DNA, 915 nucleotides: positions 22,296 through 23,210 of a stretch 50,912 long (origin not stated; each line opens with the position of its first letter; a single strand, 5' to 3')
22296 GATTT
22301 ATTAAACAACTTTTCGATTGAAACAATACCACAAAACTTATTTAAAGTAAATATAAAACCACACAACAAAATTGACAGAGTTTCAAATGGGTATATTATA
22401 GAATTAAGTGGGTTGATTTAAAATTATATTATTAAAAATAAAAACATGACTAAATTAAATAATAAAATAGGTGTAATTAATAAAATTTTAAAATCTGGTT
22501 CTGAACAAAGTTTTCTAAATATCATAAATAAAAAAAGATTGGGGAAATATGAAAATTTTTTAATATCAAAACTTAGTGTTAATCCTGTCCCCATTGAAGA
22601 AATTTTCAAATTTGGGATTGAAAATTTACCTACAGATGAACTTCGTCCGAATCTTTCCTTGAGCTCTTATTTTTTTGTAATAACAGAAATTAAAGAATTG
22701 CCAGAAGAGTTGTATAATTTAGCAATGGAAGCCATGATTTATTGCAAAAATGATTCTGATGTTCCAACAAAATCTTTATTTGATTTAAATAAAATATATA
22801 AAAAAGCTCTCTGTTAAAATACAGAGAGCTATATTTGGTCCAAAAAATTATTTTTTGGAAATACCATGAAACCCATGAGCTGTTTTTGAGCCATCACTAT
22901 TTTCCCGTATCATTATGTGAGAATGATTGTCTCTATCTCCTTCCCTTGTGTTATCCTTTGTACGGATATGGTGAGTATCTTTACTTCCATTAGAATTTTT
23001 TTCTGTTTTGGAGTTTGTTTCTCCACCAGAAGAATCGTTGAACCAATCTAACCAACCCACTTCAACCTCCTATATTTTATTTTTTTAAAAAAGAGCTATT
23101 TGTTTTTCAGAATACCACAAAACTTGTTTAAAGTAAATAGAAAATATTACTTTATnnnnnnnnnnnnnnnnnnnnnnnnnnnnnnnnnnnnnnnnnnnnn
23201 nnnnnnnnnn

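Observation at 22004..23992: Triplicated promoter driving a small membrane protein and two diverged His-rich hydrophilic paralogs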

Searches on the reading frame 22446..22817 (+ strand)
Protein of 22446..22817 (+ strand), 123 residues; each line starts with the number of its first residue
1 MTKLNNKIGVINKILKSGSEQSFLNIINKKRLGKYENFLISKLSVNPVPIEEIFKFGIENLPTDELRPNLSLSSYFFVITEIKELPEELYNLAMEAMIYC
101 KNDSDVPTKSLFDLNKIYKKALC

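Call 7: search_protein_families(library=pfam, proteins=[window:22446-22817:+], max_evalue=1)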
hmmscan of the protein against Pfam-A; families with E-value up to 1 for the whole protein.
window:22446-22817:+ (123 aa): 1 family
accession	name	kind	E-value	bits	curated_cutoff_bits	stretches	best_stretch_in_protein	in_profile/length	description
PF19504.4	DUF6038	-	0.0084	15.3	25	1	38-105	71-137/544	Family of unknown function (DUF6038)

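Call 61: search_protein_families(library=ncbifam, proteins=[window:22446-22817:+], max_evalue=1)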
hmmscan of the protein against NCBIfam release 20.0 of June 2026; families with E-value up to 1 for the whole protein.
window:22446-22817:+ (123 aa): 1 family
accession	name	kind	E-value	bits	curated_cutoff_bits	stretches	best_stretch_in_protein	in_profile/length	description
NF008701.0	PRK11713.5-5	equivalog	0.018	14.5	215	1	3-38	111-147/228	16S rRNA (uracil(1498)-N(3))-methyltransferase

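Call 62: search_protein_families(library=phrogs, proteins=[window:22446-22817:+], max_evalue=1)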
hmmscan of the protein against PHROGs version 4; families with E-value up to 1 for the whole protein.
window:22446-22817:+ (123 aa): 1 family
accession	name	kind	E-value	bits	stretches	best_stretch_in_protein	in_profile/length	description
phrog_34996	-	unknown function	0.23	12.3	0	88-120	20-52/147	-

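Call 63: search_protein_families(library=padloc, proteins=[window:22446-22817:+], max_evalue=1)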
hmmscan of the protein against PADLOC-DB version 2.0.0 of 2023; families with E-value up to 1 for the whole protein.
window:22446-22817:+ (123 aa): 0 families

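Call 74: find_homologous_proteins(query=window:22446-22817:+, max_evalue=0.001)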
Query window:22446-22817:+ (123 aa): 4 proteins with E <= 0.001 among 13 candidates.
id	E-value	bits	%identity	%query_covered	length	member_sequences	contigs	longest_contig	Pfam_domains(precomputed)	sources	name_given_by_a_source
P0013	4.1e-72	258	100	100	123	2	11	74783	-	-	-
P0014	2.3e-63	229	89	100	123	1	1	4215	-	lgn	-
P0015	2.5e-60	220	85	100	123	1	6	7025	-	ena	-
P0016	5.1e-60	219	86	100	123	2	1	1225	-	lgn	-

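Call 75: find_encoding_contigs(protein=P0013, flank=4000, max_places=10)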
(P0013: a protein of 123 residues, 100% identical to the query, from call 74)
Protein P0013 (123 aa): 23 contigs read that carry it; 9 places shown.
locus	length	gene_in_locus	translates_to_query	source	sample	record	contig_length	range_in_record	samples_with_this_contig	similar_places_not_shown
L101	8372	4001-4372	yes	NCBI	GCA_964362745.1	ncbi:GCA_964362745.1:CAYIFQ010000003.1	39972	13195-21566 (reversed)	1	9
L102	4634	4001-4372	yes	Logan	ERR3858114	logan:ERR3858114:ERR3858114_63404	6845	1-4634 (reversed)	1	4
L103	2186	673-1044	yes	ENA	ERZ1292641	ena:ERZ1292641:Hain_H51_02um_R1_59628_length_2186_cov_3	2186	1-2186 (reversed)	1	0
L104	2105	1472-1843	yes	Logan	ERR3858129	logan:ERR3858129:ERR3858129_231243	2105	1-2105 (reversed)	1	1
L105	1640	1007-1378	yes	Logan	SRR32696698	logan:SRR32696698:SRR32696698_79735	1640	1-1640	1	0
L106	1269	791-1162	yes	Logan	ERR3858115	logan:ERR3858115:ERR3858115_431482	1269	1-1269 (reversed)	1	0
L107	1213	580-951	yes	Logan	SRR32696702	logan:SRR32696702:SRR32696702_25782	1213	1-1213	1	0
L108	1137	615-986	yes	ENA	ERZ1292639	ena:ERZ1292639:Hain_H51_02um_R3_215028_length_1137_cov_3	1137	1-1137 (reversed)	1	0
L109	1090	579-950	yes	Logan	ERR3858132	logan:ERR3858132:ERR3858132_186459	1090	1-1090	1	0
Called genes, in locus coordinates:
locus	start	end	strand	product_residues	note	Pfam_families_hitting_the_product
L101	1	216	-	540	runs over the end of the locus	PF16927:HisKA_7TM, PF00512:HisKA, PF02518:HATPase_c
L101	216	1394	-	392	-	PF07959:Fucose_pyrophosphorylase (faint), PF25084:LbH_EIF2B, PF00132:Hexapep (weak), PF24894:Hexapep_GlmU (faint), PF25087:GMPPB_C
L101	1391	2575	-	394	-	PF00106:adh_short (weak), PF01073:3Beta_HSD, PF01370:Epimerase, PF02719:Polysacc_synt_2 (weak), PF04321:RmlD_sub_bind, PF07993:NAD_binding_4, PF08659:KR, PF16363:GDP_Man_Dehyd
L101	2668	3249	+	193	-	-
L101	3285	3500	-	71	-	-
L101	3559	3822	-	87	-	-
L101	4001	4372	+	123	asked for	-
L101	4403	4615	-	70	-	-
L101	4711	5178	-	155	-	-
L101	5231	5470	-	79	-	-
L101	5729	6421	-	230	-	PF01553:Acyltransferase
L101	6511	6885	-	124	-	-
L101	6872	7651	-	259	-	PF01381:HTH_3, PF12844:HTH_19, PF13274:SocA_Panacea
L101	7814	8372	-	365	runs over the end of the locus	PF00226:DnaJ, PF01556:DnaJ_C, PF00684:DnaJ_CXXCXGXG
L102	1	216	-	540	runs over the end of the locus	PF16927:HisKA_7TM, PF00512:HisKA, PF02518:HATPase_c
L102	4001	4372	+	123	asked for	-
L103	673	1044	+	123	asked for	-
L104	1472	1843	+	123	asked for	-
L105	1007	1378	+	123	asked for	-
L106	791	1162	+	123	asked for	-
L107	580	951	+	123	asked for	-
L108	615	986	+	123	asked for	-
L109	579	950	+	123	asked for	-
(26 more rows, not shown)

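Call 108: search_solved_structures(query=window:22446-22817:+, max_evalue=1)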
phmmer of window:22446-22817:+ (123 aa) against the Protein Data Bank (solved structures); distinct sequences matched with E-value up to 1: 0.

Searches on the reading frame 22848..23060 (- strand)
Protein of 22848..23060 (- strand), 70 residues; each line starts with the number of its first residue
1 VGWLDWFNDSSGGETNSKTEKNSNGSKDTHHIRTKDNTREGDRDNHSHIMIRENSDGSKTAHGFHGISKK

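Call 7: search_protein_families(library=pfam, proteins=[window:22848-23060:-], max_evalue=1)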
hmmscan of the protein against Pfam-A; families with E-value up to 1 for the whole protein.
window:22848-23060:- (70 aa): 0 families

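Call 21: find_homologous_proteins(query=window:22848-23060:-, max_evalue=0.01)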
Query window:22848-23060:- (70 aa): 3 proteins with E <= 0.01 among 4 candidates.
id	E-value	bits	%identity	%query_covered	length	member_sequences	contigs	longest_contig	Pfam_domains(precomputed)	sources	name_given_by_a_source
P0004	8.3e-36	139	91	100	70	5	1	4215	-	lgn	-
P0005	9.3e-28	113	74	99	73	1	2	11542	-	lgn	-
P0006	5.8e-13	67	82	56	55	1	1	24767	-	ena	-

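Call 22: find_encoding_contigs(protein=P0005, flank=10000, max_places=4)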
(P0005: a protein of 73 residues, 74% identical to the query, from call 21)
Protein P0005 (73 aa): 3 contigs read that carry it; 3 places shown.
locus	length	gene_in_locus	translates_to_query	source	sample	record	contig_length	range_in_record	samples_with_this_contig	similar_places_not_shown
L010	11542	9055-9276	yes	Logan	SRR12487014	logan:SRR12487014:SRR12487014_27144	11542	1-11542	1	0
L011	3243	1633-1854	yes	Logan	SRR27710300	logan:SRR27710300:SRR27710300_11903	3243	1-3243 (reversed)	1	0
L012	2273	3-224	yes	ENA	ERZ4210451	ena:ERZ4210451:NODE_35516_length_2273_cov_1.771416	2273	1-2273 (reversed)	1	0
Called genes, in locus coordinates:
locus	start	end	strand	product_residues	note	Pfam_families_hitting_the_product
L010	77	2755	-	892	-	PF02861:Clp_N, PF23569:NBD_SMAX1, PF00004:AAA, PF17871:AAA_lid_9, PF00004:AAA, PF07724:AAA_2, PF07728:AAA_5, PF10431:ClpB_D2-small, +5 more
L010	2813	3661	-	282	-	PF13365:Trypsin_2 (weak)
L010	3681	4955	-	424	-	PF00266:Aminotran_5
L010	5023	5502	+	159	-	PF14584:DUF4446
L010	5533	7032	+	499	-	PF00009:GTP_EFTU, PF01926:MMR_HSR1, PF22042:EF-G_D2, PF11987:IF-2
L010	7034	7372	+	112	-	PF02033:RBFA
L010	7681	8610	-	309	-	PF06114:Peptidase_M78 (weak)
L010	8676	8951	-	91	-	-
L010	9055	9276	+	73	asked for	-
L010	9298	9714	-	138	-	-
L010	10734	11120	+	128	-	-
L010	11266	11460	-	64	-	-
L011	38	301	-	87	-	-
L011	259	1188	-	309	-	PF06114:Peptidase_M78 (weak)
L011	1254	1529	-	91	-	-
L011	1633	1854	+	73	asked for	-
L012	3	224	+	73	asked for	?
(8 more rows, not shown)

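Call 23: find_encoding_contigs(protein=P0006, flank=10000, max_places=4)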
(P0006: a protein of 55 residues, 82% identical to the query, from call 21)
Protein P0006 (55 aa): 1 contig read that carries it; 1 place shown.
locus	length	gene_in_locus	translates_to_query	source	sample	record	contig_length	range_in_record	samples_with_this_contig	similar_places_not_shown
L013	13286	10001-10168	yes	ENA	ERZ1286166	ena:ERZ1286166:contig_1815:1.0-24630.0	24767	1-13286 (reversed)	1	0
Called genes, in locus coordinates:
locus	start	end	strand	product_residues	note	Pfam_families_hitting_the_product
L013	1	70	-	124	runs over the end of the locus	PF05635:23S_rRNA_IVP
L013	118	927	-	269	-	-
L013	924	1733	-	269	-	-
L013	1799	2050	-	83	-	-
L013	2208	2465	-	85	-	PF13302:Acetyltransf_3, PF13420:Acetyltransf_4, PF00583:Acetyltransf_1 (weak)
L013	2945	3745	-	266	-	PF03102:NeuB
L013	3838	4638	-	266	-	PF02655:ATP-grasp_3 (weak), PF15632:ATPgrasp_Ter (weak)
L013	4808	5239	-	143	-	PF12850:Metallophos_2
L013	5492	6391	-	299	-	PF13489:Methyltransf_23, PF13847:Methyltransf_31, PF08241:Methyltransf_11 (weak), PF08242:Methyltransf_12, PF13649:Methyltransf_25 (weak)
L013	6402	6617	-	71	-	-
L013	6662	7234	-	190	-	PF01073:3Beta_HSD (weak), PF01370:Epimerase, PF04321:RmlD_sub_bind, PF16363:GDP_Man_Dehyd, PF07993:NAD_binding_4 (weak)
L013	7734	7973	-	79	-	-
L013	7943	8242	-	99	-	-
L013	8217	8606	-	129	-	-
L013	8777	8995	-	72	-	-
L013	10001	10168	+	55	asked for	-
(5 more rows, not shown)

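Call 24: find_encoding_contigs(protein=P0004, flank=10000, max_places=4)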
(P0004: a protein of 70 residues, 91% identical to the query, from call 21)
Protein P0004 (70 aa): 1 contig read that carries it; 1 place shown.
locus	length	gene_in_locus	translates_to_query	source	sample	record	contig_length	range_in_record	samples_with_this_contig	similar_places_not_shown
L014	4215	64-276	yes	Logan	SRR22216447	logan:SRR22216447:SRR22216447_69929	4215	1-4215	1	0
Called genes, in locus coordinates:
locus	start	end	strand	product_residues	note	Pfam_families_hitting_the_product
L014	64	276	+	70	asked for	-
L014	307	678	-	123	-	-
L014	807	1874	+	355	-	PF01118:Semialdhyde_dh (weak)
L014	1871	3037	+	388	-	PF00266:Aminotran_5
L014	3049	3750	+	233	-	PF01209:Ubie_methyltran, PF02353:CMAS, PF03848:TehB, PF13489:Methyltransf_23, PF13847:Methyltransf_31, PF08241:Methyltransf_11, PF08242:Methyltransf_12, PF13649:Methyltransf_25, +1 more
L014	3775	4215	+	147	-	?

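Call 29: find_related_loci(query=A2, collection=genome_contigs, flank=6000)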
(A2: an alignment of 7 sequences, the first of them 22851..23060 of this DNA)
Query A2 (70 aa) in genome_contigs; peptide patterns used: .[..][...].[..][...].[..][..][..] (x = any residue, [..] = any of these).
13 stretches matched a pattern, but none encodes a relative of the query by tblastn (E <= 1e-3).
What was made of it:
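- Tried and rejected: Genome-collection scan with the combined small-protein alignment: no relatives among the species representatives (call 29).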

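Call 35: search_protein_representatives(alignment_id=A2)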
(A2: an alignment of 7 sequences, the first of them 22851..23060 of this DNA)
Query: 7 sequences, 78 profile positions. Proteins with E-value up to 0.001 (for the whole library): 7; up to 1e-10: 2; up to 1e-30: 0. The best 7 are listed.
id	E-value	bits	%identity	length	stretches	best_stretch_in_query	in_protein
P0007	8.9e-20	87.1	-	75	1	1-78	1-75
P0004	2.2e-11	60.2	-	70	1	1-76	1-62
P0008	7.8e-09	52.1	-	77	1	13-72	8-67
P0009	1.3e-08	51.4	-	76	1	1-73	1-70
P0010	1.4e-08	51.2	-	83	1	1-73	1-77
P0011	7.0e-07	45.8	-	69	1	19-72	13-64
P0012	1.1e-04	38.7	-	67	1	19-68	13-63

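Call 56: find_encoding_contigs(protein=P0007, flank=6000, max_places=4)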
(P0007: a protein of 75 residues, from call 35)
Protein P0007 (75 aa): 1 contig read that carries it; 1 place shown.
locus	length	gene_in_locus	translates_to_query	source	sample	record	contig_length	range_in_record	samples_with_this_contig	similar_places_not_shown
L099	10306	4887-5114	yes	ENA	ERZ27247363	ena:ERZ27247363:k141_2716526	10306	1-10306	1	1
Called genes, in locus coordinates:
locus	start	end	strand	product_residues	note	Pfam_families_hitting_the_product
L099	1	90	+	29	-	?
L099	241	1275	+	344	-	PF04055:Radical_SAM, PF13353:Fer4_12 (weak), PF13186:SPASM (faint)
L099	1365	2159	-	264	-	PF00665:rve, PF13683:rve_3, PF13333:rve_2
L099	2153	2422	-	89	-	PF01527:HTH_Tnp_1, PF13518:HTH_28 (weak)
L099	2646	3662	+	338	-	PF00579:tRNA-synt_1b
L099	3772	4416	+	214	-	PF13328:HD_4, PF01966:HD (weak)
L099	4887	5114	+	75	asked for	-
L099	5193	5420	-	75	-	-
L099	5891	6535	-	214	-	PF13328:HD_4, PF01966:HD (weak)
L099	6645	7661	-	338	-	PF00579:tRNA-synt_1b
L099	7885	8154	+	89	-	PF01527:HTH_Tnp_1, PF13518:HTH_28 (weak)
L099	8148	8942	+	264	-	PF00665:rve, PF13683:rve_3, PF13333:rve_2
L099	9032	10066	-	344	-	PF04055:Radical_SAM, PF13353:Fer4_12 (weak), PF13186:SPASM (faint)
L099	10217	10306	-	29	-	?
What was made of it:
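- Tried and rejected: The L099 context of the distant homolog P0007 is a palindromic assembly artefact and tells nothing about gene partners (call 56).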

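Call 57: find_encoding_contigs(protein=P0010, flank=6000, max_places=4)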
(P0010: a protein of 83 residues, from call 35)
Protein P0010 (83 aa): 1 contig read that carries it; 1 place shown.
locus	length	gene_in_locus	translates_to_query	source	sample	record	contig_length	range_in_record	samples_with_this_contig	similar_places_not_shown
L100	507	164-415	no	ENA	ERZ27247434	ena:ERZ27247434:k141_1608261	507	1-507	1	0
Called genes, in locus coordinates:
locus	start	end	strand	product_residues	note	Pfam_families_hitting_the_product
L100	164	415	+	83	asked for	-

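Call 61: search_protein_families(library=ncbifam, proteins=[window:22848-23060:-, P0007, P0010], max_evalue=1)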
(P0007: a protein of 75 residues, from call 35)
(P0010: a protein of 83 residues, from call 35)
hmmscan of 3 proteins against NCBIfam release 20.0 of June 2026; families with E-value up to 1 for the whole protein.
window:22848-23060:- (70 aa): 0 families

P0007 (75 aa): 0 families

P0010 (83 aa): 0 families

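Call 62: search_protein_families(library=phrogs, proteins=[window:22848-23060:-, P0007, P0010], max_evalue=1)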
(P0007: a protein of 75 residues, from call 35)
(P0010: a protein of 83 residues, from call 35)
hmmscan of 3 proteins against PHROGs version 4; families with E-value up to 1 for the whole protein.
window:22848-23060:- (70 aa): 1 family
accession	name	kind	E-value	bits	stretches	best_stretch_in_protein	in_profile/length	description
phrog_37336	-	unknown function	0.12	13.9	1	8-48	60-100/146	-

P0007 (75 aa): 0 families

P0010 (83 aa): 0 families

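Call 63: search_protein_families(library=padloc, proteins=[window:22848-23060:-, P0007, P0010], max_evalue=1)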
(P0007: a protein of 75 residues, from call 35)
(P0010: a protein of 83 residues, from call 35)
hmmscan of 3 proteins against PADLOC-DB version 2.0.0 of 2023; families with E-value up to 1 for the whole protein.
window:22848-23060:- (70 aa): 0 families

P0007 (75 aa): 1 family
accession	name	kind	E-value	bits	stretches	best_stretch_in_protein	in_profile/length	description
PDLC03793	RTasCOG2852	-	0.021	13.3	1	1-66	1-66/167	DRT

P0010 (83 aa): 0 families

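Call 82: predict_structure(alignment_id=A5)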
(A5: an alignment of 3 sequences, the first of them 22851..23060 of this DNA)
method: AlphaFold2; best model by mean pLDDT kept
length: 70 residues; sequences in the alignment: 3
mean_pLDDT: 68.3   pTM: 0.45
mean pLDDT of the five models: 68.3, 67.8, 66.2, 66.1, 65.9
residues with pLDDT >= 90: 0; 70-90: 32; 50-70: 35; < 50: 3
segments of 3 or more residues with pLDDT < 50: none
pLDDT, mean of each block of 10 residues (from residue 1): 65 71 78 63 63 77 60
secondary structure, 60 per line:
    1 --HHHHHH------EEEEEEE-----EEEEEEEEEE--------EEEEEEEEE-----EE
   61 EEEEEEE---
elements in order: H3-8 E15-21 E27-36 E45-53 E59-67
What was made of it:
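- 22848..23060 (-): 70-aa gene (GTG start; begins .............). Five His are invariant across the family. AlphaFold2 predicts a short N-terminal helix plus four strands, pLDDT 68 (call 82).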

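Call 99: find_encoding_contigs(protein=P0008, flank=5000, max_places=3)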
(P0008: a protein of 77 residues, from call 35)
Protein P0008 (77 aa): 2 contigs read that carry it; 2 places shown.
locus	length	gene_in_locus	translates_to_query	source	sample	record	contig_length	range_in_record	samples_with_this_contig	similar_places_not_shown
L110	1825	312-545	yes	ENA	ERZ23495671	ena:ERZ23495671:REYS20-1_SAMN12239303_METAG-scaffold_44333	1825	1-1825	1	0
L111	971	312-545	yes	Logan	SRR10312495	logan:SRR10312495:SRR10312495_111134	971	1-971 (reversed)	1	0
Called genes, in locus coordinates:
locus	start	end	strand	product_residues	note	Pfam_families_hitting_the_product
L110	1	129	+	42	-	?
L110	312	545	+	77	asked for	-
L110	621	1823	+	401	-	?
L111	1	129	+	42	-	?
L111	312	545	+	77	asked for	-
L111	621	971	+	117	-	?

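Call 100: find_encoding_contigs(protein=P0011, flank=5000, max_places=3)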
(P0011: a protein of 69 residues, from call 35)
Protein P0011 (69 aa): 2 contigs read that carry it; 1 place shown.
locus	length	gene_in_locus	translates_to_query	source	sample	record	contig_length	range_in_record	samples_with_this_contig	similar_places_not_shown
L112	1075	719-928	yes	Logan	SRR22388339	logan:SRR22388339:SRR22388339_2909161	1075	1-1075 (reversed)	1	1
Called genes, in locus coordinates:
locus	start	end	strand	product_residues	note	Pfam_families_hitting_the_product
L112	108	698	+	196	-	PF13302:Acetyltransf_3, PF13420:Acetyltransf_4, PF13523:Acetyltransf_8 (faint)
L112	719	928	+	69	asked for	-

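Call 101: find_encoding_contigs(protein=P0012, flank=5000, max_places=3)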
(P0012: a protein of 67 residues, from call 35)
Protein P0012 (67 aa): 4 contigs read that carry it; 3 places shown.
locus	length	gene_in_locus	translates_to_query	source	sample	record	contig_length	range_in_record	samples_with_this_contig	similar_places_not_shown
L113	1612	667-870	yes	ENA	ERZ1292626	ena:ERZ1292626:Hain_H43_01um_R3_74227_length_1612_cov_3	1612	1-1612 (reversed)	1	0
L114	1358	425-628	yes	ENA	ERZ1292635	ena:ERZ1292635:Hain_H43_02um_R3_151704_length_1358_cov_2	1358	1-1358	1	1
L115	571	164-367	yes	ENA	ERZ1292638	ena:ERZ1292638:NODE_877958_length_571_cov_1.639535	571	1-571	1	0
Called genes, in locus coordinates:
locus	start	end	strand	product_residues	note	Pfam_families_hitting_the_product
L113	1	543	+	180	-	?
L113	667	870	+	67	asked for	-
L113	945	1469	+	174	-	-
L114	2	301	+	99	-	?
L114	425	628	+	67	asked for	-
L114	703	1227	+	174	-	-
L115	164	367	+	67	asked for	-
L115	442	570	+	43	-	?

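Call 109: search_solved_structures(query=A5, max_evalue=1)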
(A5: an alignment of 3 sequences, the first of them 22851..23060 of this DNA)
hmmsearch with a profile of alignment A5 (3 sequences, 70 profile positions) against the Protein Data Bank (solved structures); distinct sequences matched with E-value up to 1: 0.

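Call 118: find_related_loci(query=A5, collection=viral_contigs, flank=5000)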
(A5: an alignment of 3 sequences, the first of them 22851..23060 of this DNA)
Query A5 (70 aa) in viral_contigs; peptide patterns used: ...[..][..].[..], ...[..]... (x = any residue, [..] = any of these).
59 stretches matched a pattern, but none encodes a relative of the query by tblastn (E <= 1e-3).

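Call 119: search_dna_similar(query=P0005, collection=plasmids, mode=protein, max_evalue=0.01)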
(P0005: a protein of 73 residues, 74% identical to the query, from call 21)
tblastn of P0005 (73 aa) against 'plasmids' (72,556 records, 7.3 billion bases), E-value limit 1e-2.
No match.

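Call 120: search_dna_similar(query=P0007, collection=phages, mode=protein, max_evalue=0.01)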
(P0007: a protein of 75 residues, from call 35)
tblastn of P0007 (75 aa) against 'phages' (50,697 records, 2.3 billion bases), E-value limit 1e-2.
No match.
